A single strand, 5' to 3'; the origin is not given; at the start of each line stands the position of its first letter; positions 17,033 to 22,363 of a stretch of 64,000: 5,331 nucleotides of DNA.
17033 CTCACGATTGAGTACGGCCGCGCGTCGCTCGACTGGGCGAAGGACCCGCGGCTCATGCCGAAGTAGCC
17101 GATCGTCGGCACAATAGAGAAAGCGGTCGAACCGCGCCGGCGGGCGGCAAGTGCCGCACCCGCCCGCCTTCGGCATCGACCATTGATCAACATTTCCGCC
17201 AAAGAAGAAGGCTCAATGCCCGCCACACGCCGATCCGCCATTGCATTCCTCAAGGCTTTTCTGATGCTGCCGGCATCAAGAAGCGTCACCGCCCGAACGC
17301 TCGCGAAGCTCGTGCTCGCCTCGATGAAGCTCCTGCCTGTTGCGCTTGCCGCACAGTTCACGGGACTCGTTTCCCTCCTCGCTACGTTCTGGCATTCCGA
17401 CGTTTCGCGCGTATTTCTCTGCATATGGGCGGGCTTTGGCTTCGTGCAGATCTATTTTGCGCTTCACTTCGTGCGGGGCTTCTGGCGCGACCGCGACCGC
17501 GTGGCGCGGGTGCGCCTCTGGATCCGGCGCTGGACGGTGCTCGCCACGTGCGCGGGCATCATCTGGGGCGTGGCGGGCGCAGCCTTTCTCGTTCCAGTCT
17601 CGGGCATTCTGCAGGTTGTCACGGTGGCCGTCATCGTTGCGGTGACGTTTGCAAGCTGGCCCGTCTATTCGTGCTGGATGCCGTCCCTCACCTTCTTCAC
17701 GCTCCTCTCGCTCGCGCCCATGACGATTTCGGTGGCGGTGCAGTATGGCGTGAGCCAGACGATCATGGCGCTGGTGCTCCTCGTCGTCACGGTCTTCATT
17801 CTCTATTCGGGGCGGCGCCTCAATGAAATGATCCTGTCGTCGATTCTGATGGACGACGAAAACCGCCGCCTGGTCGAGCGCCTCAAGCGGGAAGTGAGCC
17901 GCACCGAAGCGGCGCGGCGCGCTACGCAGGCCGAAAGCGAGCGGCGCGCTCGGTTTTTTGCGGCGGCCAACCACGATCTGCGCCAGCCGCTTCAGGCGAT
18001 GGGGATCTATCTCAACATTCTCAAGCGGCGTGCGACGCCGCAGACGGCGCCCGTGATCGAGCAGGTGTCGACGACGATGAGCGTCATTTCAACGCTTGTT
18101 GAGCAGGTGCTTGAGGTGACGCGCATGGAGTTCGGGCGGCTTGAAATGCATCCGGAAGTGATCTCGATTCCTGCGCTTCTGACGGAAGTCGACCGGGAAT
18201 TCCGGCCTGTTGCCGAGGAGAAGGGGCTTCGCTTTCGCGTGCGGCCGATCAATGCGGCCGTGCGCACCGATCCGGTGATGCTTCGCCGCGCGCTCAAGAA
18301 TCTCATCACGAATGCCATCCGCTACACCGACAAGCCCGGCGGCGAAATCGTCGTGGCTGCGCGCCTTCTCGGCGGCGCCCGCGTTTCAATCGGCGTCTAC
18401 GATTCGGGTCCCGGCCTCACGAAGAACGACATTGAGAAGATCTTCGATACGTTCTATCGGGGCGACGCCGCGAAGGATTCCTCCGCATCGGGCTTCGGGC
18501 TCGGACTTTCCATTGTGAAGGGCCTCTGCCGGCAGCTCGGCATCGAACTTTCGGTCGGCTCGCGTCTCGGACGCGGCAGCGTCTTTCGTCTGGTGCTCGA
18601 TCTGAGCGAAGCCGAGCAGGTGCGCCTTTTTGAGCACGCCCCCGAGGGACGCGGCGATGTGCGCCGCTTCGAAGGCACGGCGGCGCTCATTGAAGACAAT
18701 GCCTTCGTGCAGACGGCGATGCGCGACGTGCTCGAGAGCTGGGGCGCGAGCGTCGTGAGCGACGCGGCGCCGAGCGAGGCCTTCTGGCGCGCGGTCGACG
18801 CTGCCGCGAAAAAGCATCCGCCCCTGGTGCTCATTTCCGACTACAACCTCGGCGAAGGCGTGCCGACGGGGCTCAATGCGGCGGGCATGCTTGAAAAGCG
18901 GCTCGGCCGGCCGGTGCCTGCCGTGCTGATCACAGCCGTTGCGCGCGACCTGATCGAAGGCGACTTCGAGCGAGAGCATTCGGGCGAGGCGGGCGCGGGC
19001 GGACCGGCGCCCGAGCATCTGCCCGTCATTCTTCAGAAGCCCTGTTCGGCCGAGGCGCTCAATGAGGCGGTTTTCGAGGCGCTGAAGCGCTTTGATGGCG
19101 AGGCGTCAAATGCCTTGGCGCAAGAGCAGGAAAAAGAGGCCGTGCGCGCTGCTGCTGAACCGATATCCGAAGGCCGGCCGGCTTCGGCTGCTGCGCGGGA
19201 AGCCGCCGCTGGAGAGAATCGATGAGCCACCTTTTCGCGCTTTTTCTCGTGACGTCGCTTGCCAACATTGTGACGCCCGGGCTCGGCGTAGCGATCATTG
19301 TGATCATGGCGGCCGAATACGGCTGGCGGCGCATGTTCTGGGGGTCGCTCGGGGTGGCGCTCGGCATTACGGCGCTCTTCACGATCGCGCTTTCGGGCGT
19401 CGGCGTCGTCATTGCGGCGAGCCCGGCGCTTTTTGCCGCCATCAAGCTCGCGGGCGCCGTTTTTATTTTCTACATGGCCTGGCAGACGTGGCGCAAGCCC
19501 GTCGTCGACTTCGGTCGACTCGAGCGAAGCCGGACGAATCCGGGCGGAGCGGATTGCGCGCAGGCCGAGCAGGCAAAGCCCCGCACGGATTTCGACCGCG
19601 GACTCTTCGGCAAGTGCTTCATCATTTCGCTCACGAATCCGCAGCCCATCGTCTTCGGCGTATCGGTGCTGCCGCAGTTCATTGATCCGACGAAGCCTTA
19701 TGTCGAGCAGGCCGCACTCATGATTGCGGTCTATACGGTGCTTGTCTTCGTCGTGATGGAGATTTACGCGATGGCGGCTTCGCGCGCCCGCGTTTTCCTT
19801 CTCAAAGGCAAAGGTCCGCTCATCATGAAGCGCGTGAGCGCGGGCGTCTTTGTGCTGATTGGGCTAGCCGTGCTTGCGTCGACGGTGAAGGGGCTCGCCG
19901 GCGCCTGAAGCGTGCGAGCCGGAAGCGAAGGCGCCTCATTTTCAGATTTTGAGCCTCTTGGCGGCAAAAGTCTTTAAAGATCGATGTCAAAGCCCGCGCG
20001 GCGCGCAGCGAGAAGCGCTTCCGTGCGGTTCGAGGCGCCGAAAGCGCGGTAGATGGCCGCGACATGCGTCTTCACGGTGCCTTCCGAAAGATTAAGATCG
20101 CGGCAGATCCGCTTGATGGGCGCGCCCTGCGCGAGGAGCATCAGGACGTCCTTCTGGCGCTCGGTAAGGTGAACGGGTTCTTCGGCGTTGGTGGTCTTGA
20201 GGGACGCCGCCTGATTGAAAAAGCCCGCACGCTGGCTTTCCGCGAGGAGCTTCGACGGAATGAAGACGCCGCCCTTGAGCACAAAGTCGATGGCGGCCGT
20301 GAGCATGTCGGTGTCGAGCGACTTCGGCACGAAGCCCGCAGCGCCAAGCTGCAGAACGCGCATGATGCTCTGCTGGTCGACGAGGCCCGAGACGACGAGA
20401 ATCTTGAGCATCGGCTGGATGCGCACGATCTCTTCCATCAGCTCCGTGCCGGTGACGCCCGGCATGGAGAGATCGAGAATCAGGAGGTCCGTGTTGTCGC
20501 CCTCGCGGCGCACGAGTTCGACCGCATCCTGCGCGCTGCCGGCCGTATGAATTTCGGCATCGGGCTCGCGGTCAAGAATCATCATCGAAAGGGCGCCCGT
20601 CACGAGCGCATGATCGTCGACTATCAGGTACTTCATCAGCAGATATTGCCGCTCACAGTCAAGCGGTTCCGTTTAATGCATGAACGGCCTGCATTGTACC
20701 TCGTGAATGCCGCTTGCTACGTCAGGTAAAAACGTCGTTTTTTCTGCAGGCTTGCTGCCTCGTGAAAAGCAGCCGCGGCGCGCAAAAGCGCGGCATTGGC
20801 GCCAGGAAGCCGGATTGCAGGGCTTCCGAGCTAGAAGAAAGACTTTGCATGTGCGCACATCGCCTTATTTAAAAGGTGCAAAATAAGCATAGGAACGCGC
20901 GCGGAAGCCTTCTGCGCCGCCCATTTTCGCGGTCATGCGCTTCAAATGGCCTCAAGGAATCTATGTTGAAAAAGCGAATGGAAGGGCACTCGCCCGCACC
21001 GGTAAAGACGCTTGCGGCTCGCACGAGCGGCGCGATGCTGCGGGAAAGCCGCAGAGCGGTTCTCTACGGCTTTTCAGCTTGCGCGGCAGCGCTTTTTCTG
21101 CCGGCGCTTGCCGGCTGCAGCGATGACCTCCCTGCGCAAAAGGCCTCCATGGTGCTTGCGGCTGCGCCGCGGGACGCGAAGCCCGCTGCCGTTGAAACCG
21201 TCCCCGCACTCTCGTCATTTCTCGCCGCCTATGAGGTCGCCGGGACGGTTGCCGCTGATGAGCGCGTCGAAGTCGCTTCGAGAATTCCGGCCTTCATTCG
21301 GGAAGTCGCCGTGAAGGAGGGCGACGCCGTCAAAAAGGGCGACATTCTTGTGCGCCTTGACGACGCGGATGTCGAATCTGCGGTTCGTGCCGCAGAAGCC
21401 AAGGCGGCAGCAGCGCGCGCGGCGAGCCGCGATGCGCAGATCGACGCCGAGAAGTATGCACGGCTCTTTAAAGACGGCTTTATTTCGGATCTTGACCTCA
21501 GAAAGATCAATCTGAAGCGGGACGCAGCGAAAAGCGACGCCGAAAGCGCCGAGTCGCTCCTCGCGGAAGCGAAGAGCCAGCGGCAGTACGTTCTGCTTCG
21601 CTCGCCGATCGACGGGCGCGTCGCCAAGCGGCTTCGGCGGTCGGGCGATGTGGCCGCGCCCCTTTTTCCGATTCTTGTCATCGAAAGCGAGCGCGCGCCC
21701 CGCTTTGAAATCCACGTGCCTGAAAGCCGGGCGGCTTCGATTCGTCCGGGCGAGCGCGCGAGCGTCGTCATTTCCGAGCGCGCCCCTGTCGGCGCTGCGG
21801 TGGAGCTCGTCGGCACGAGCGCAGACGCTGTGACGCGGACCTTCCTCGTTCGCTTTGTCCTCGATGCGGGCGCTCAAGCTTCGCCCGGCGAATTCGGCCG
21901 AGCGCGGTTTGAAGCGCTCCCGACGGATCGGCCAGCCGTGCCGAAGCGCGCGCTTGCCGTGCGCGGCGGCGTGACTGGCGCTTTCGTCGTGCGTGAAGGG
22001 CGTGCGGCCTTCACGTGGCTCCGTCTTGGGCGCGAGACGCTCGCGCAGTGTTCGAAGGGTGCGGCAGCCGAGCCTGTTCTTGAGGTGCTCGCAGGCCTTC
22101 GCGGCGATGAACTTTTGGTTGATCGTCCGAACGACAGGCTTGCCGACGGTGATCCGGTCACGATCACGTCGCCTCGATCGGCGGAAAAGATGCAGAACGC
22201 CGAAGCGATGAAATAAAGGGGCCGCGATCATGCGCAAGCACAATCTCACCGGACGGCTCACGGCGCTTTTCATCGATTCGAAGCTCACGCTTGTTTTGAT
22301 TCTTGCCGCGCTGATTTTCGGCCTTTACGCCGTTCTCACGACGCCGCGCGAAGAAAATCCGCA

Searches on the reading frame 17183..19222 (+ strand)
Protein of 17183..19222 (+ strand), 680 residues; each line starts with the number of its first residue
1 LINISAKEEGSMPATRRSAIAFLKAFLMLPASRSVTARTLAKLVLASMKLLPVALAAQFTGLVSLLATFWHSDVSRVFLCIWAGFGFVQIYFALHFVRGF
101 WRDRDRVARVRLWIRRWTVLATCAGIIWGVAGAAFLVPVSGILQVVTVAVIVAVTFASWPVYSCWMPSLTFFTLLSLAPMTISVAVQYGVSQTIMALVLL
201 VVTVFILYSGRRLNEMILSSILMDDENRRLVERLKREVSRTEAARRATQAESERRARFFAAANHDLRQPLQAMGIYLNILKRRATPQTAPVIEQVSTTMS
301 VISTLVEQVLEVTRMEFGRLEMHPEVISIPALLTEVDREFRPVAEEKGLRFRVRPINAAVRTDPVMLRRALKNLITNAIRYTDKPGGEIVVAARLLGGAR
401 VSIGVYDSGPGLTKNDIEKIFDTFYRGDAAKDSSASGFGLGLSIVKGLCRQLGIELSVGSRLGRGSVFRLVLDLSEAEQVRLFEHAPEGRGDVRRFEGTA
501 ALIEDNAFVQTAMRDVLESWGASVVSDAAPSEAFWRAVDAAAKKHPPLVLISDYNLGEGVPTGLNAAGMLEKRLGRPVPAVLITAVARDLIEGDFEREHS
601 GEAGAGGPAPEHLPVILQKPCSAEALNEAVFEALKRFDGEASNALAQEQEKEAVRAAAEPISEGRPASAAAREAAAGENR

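Call 42: search_protein_families(library=pfam, proteins=[window:17183-19222:+], max_evalue=0.00001)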
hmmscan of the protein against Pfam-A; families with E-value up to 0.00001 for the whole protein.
window:17183-19222:+ (680 aa): 2 families
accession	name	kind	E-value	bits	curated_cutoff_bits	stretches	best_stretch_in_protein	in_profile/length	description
PF02518.31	HATPase_c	-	2.3e-24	86.4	26.4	1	363-475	2-110/111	Histidine kinase-, DNA gyrase B-, and HSP90-like ATPase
PF00512.31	HisKA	-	3.8e-10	40.1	26.9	1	255-316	2-64/66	His Kinase A (phospho-acceptor) domain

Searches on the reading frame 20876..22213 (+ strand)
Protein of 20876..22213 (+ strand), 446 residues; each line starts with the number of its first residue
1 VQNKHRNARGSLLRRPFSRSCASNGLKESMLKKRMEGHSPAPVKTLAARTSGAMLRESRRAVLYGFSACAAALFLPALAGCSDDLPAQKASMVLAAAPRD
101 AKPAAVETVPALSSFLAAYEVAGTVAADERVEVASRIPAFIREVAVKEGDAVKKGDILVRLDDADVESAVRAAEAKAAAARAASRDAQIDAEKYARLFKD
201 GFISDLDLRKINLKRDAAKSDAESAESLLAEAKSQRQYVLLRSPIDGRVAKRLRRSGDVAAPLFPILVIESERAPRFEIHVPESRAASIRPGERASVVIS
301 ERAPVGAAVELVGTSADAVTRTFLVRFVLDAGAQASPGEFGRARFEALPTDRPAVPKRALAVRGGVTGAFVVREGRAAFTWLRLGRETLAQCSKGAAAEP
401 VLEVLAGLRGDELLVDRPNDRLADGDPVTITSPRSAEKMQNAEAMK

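Call 32: search_protein_families(library=pfam, proteins=[window:20876-22213:+], max_evalue=0.01)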
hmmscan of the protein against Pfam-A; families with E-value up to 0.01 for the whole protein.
window:20876-22213:+ (446 aa): 3 families
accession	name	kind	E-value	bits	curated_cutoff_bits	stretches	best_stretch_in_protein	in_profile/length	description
PF16576.10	HlyD_D23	-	1.6e-15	57.4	30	1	120-330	7-202/214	Barrel-sandwich domain of CusB or HlyD membrane-fusion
PF13437.12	HlyD_3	-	1.9e-11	45.1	22.2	1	241-332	2-96/106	HlyD family secretion protein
PF13533.13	Biotin_lipoyl_2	-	6.5e-10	39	29.8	1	131-162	1-32/32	Biotin-lipoyl like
